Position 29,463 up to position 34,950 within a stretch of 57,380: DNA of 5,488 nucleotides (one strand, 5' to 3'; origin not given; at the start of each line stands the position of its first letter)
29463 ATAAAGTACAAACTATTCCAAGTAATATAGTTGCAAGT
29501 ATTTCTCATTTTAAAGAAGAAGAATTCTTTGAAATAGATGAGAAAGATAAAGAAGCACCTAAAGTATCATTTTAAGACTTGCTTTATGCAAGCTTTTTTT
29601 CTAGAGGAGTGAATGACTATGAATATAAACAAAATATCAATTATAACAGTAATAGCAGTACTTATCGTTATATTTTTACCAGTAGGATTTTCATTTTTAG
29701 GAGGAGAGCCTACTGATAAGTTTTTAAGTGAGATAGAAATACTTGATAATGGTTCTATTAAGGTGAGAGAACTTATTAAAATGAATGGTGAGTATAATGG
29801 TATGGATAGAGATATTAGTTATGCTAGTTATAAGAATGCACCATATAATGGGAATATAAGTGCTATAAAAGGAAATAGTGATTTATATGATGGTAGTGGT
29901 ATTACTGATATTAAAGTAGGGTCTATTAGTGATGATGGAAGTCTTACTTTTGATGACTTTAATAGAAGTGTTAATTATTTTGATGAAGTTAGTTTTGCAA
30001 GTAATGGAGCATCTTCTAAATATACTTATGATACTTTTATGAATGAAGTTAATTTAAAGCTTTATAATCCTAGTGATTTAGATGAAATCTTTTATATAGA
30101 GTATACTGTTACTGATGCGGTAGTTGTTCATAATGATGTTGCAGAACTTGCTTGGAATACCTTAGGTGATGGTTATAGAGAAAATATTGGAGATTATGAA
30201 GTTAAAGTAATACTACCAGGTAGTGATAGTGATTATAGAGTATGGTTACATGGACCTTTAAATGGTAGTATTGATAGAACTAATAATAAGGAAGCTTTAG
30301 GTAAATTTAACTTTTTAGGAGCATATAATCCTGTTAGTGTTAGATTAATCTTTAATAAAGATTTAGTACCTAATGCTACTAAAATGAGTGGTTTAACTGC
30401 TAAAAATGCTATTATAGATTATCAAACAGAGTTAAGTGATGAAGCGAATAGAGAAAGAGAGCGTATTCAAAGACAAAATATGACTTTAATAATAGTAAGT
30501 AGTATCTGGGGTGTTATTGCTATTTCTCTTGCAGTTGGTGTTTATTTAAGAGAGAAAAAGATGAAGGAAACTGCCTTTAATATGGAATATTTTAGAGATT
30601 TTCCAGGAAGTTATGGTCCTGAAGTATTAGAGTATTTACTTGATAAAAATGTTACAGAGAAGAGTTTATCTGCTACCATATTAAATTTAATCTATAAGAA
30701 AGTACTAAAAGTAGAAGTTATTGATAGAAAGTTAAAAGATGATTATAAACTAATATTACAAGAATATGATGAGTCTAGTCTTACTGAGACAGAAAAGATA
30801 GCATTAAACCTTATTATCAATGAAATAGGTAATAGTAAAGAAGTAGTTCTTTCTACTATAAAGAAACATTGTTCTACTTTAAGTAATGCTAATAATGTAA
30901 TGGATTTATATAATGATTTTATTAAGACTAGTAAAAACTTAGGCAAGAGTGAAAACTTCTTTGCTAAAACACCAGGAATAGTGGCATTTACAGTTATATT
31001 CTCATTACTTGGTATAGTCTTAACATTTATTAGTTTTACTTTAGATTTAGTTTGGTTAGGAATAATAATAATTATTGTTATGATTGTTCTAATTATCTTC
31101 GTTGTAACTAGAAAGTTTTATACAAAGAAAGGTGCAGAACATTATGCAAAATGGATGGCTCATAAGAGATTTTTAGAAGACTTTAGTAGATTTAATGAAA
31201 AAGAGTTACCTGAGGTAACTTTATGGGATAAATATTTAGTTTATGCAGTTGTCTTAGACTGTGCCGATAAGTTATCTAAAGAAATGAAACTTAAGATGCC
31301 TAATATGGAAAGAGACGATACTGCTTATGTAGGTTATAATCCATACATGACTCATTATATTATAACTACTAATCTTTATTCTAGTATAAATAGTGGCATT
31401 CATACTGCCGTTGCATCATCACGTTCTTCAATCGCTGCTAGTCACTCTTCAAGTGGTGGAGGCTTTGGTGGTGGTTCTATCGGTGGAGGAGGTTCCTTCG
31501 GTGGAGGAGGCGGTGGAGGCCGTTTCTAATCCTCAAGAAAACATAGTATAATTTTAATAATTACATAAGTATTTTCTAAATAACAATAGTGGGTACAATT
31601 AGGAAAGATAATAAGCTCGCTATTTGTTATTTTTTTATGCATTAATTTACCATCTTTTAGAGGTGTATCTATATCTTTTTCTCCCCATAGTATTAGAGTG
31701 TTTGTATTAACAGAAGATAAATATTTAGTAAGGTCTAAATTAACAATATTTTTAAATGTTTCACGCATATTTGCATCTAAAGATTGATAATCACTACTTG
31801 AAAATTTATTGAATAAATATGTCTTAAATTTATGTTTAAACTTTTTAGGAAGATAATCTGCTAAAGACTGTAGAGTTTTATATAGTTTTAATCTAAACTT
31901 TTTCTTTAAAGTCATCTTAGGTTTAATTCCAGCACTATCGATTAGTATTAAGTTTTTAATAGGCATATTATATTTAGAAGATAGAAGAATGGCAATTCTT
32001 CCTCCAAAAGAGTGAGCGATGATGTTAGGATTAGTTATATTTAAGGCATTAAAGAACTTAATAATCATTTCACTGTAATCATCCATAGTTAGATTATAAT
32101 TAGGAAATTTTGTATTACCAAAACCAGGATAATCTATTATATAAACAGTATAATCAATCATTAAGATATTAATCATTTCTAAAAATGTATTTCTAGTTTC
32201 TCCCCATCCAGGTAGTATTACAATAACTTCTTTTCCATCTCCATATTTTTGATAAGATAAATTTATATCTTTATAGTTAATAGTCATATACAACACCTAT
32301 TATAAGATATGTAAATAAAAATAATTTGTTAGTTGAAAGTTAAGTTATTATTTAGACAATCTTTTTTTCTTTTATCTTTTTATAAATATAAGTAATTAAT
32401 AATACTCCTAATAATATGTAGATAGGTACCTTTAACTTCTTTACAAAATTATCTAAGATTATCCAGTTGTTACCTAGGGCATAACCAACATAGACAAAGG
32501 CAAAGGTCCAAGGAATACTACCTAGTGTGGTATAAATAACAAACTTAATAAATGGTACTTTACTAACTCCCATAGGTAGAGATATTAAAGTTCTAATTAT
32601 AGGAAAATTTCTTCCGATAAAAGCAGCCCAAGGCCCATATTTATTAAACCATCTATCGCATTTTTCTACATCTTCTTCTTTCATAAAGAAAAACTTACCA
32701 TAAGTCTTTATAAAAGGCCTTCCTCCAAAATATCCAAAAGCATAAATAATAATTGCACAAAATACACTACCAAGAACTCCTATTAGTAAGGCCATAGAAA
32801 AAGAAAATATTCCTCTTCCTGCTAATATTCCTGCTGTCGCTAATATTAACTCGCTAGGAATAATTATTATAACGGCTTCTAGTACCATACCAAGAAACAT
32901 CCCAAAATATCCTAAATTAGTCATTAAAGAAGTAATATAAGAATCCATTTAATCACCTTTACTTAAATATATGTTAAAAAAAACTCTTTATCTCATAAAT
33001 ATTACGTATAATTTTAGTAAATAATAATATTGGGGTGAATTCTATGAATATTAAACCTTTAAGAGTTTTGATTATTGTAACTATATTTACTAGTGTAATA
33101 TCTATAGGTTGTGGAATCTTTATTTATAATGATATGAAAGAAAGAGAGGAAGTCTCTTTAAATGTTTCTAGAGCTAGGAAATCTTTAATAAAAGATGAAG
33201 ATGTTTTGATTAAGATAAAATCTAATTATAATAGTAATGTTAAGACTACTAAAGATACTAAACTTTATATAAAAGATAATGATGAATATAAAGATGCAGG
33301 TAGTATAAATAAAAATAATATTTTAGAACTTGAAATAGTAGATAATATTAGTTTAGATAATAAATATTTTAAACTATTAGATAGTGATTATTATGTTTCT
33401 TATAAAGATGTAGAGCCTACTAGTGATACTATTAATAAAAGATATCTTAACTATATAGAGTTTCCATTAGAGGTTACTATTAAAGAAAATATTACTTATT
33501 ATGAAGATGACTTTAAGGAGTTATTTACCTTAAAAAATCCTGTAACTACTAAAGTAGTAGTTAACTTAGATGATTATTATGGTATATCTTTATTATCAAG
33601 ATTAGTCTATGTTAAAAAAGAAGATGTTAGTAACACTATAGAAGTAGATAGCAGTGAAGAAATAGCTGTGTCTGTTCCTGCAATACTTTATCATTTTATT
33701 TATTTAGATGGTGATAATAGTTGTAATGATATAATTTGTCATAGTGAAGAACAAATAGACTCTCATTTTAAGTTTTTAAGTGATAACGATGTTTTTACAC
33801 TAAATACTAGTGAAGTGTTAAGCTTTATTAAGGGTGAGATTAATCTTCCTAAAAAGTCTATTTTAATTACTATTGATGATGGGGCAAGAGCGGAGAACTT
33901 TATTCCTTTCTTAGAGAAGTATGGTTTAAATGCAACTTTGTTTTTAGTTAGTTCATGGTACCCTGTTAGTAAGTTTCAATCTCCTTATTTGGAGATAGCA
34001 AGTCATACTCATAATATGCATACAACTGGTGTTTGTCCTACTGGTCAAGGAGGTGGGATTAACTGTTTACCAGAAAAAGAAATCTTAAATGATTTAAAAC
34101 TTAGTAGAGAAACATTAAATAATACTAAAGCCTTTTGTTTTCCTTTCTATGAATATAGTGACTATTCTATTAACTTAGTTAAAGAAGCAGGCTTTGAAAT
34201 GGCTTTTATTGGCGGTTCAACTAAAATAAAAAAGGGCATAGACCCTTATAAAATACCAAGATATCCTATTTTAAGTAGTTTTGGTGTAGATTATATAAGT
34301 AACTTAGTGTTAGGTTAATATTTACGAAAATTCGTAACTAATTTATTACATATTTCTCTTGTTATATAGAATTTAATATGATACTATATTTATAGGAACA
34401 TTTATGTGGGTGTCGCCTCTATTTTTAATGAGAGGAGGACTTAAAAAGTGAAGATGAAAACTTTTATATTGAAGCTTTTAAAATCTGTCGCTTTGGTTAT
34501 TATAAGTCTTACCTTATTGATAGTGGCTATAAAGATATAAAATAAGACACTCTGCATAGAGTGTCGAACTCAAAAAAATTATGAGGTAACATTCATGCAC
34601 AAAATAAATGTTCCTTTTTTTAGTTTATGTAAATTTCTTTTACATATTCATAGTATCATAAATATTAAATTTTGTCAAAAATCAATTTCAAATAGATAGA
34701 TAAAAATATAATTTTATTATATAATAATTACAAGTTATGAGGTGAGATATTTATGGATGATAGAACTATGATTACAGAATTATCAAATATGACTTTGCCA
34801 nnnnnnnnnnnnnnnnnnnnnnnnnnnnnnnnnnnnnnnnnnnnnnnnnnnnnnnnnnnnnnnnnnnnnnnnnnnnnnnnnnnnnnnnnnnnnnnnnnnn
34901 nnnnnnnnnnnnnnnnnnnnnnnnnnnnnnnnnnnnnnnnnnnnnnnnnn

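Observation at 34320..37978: Two diverged type I toxin-antitoxin-like cassettes form direct repeats bracketing a 3-kb orphan gene pair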

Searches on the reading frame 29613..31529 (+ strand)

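Call 10: search_protein_families(library=pfam, proteins=[window:29613-31529:+], max_evalue=0.01)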
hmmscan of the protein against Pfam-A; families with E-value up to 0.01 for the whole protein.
window:29613-31529:+ (638 aa): 3 families
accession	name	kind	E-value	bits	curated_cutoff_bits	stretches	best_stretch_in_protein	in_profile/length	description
PF20990.2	DUF2207_C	-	2e-43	149.3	33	1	325-558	3-247/247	Predicted membrane protein (DUF2207) C-terminal domain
PF09972.14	DUF2207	-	2.3e-18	67.4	24.4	1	39-247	7-172/172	Predicted membrane protein (DUF2207) N-terminal domain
PF04610.19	TrbL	-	0.0032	17.7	25.9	1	425-502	74-151/215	TrbL/VirB6 plasmid conjugal transfer protein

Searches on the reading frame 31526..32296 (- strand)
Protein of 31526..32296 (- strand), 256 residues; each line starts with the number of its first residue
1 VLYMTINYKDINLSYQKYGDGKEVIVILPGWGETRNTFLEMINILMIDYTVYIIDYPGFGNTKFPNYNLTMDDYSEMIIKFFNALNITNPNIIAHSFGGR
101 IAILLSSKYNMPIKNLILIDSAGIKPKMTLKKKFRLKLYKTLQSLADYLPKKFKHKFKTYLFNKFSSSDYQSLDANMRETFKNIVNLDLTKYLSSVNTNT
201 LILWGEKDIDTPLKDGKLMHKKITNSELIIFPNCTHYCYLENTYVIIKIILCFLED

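Call 10: search_protein_families(library=pfam, proteins=[window:31526-32296:-], max_evalue=0.01)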
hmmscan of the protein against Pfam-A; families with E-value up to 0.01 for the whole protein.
window:31526-32296:- (256 aa): 6 families
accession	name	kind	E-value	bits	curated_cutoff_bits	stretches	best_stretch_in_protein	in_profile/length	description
PF00561.26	Abhydrolase_1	-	4.1e-25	89.3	25.8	1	24-242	2-244/245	alpha/beta hydrolase fold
PF12146.15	Hydrolase_4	-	4.2e-13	49.6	27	1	22-241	4-237/239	Serine aminopeptidase, S33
PF12697.13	Abhydrolase_6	-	1.3e-10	42.7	26.3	1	25-240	1-208/217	Alpha/beta hydrolase family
PF06342.18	DUF1057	-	2.9e-05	23.7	21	1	53-208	67-223/297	Alpha/beta hydrolase of unknown function (DUF1057)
PF03096.20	Ndr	-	0.00069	18.9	23.3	1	42-198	49-207/283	Ndr family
PF08386.16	Abhydrolase_4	-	0.0043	17.6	21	1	197-242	34-79/103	TAP-like protein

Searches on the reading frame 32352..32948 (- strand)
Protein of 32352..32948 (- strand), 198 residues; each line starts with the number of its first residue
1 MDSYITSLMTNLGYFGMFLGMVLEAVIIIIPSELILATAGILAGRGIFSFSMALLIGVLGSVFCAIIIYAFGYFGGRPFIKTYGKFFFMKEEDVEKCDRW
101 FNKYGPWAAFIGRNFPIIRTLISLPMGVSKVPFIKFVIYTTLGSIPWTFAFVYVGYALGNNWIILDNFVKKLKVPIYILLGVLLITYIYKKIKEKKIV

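Call 10: search_protein_families(library=pfam, proteins=[window:32352-32948:-], max_evalue=0.01)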
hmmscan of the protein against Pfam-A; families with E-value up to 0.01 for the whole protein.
window:32352-32948:- (198 aa): 1 family
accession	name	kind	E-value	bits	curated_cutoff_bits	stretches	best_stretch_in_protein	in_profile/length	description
PF09335.16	VTT_dom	-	1.7e-25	90.3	33.9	1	30-156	1-122/123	VTT domain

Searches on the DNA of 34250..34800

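Call 25: search_rna_families(source=window, start=34250, end=34800, threshold=evalue, max_evalue=10)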
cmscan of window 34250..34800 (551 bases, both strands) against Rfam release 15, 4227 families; matches with E-value up to 10: 5.
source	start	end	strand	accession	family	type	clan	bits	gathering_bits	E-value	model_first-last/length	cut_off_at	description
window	34566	34626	+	RF01191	SNORD121A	Gene; snRNA; snoRNA; CD-box;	-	20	44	0.53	1-82/82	no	Small nucleolar RNA SNORD121A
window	34480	34579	+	RF02330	TtnuHACA23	Gene; snRNA; snoRNA; HACA-box;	-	17.7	100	7.8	1-135/135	no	Tetrahymena snoRNA TtnuHACA23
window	34423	34483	+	RF03531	n00280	Gene; sRNA;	-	16.8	65.2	8.9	1-101/101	no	Clostridioides difficile sRNA included into helicase gene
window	34380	34465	+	RF01848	ACEA_U3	Gene; snRNA; snoRNA; CD-box;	CL00100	15.5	55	1.3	1-209/209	no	ACEA small nucleolar RNA U3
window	34546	34571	-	RF00664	mir-223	Gene; miRNA;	-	14.5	57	1.1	42-70/106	no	mir-223 microRNA precursor family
